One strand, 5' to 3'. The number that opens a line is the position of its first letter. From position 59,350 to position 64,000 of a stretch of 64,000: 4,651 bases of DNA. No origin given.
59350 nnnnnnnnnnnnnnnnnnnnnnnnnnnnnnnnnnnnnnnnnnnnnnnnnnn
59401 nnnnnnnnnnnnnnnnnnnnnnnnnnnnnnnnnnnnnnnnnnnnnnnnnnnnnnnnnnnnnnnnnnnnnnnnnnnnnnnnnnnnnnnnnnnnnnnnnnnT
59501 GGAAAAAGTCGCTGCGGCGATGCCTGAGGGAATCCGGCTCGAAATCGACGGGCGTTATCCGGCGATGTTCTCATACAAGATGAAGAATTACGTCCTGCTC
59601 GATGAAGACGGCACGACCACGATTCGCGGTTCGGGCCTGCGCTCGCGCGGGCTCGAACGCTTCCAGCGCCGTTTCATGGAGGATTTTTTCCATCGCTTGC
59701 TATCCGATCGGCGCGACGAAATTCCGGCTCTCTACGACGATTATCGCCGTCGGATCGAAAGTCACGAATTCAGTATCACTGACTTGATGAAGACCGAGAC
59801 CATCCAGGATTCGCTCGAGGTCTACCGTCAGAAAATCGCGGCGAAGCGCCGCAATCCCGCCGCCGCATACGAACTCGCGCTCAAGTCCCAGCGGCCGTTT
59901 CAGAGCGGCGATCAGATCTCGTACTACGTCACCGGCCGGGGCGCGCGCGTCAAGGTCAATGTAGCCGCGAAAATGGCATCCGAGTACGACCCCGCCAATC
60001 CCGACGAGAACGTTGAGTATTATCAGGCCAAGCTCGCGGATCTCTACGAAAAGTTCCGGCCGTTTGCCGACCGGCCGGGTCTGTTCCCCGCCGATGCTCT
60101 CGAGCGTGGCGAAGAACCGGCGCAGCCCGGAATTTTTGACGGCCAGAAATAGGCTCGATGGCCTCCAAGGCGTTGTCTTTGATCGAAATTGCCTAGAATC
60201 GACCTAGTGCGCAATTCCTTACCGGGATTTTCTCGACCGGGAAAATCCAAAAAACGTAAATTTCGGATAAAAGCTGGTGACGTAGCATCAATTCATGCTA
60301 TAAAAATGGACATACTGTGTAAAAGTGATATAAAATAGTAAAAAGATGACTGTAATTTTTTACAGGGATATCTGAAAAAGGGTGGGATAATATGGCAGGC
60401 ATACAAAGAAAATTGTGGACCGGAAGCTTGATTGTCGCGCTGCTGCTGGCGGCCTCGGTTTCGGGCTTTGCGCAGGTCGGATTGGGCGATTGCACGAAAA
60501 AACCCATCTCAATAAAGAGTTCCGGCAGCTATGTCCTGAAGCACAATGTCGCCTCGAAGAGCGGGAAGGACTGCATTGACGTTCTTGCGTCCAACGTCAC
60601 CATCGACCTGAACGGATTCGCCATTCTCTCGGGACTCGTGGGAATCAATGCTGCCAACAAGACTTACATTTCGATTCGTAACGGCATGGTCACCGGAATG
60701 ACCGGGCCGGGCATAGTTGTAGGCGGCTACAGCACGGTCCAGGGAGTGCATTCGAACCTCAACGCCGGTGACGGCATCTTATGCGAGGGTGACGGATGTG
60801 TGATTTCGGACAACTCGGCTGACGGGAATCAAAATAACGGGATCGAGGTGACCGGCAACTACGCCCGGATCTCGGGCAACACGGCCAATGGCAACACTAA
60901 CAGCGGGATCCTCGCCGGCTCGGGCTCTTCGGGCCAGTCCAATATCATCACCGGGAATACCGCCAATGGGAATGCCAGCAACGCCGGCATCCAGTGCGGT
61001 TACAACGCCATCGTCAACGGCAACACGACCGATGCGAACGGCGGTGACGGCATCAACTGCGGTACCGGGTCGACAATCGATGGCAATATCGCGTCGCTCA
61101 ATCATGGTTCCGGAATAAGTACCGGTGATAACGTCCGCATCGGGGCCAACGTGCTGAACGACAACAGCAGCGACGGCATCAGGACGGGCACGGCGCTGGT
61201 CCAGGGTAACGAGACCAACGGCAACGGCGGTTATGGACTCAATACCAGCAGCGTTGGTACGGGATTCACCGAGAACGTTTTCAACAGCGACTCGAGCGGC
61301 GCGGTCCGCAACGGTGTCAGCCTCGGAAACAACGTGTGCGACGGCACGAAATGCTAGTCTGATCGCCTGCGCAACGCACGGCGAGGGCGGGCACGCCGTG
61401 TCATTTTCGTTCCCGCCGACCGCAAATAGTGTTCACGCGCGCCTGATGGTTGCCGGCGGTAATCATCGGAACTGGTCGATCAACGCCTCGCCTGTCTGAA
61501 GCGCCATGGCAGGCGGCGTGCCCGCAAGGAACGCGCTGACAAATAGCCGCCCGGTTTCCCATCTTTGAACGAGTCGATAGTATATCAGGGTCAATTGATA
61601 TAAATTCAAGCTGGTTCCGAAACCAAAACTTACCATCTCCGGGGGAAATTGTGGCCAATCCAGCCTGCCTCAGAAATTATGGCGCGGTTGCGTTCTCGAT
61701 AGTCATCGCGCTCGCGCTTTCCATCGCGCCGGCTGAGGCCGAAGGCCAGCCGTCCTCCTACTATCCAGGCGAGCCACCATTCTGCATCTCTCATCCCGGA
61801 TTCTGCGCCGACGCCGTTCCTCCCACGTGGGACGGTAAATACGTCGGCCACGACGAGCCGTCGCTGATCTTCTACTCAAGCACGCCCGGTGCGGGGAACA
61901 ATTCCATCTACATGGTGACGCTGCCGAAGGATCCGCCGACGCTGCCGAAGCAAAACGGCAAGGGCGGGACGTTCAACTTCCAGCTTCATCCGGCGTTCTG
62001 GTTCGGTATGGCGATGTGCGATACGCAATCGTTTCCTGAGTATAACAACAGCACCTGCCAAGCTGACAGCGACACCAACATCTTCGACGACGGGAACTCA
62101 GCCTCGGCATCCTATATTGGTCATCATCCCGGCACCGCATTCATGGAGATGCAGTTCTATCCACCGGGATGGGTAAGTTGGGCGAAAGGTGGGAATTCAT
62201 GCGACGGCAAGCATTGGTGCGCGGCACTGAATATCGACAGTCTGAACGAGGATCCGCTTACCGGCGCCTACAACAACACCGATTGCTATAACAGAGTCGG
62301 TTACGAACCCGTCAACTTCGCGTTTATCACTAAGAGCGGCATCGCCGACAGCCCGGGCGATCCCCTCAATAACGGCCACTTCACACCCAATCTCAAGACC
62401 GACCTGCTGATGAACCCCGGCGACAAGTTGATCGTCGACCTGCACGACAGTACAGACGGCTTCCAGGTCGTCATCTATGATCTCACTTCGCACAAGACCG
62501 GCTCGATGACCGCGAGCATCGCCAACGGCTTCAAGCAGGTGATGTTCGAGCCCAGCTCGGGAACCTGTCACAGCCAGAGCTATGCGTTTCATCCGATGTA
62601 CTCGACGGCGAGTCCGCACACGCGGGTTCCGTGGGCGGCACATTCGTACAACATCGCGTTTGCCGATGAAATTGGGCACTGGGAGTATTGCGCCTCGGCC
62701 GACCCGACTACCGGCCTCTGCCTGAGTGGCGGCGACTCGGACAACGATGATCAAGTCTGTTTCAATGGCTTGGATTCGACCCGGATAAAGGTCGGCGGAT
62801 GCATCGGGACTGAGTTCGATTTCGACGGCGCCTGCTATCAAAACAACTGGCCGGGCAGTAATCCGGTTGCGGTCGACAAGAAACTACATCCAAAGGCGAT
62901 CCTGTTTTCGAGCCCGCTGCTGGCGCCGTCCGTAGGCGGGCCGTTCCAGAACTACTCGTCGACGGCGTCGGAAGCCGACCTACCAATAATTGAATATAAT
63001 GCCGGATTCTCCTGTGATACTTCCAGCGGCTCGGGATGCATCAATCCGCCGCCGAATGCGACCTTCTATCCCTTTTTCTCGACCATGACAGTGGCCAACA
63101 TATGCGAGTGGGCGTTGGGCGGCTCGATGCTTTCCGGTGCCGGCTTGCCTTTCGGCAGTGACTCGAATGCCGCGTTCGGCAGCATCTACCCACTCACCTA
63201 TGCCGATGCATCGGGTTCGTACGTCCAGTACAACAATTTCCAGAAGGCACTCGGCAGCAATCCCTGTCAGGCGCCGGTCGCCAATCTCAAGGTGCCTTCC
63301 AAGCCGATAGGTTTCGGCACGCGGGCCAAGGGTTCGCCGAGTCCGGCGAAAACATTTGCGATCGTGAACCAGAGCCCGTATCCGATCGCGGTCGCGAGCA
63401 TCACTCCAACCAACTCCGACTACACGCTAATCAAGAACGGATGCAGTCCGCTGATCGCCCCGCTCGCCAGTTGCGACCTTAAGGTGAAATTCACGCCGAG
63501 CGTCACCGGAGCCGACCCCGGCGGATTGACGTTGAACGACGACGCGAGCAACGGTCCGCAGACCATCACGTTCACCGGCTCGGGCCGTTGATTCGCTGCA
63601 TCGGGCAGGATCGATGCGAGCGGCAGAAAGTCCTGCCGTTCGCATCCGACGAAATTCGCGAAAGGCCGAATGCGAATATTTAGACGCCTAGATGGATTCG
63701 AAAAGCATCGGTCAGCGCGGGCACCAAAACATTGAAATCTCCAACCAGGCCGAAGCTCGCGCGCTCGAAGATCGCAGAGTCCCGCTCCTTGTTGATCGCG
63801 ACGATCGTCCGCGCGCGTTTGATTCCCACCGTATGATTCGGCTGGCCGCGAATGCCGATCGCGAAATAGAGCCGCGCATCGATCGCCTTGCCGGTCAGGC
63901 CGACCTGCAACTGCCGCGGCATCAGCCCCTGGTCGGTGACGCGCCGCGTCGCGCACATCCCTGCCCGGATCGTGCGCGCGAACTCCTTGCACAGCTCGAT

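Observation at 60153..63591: AT-rich promoter island driving two large secreted proteins (parallel beta-helix repeat protein and Cys-rich protein with a C-terminal Ig-like anchor domain) between polB and etfA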

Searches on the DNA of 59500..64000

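Call 8: search_rna_families(source=window, start=59500, end=64000, threshold=evalue, max_evalue=1)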
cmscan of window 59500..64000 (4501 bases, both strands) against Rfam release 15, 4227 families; matches with E-value up to 1: 0.
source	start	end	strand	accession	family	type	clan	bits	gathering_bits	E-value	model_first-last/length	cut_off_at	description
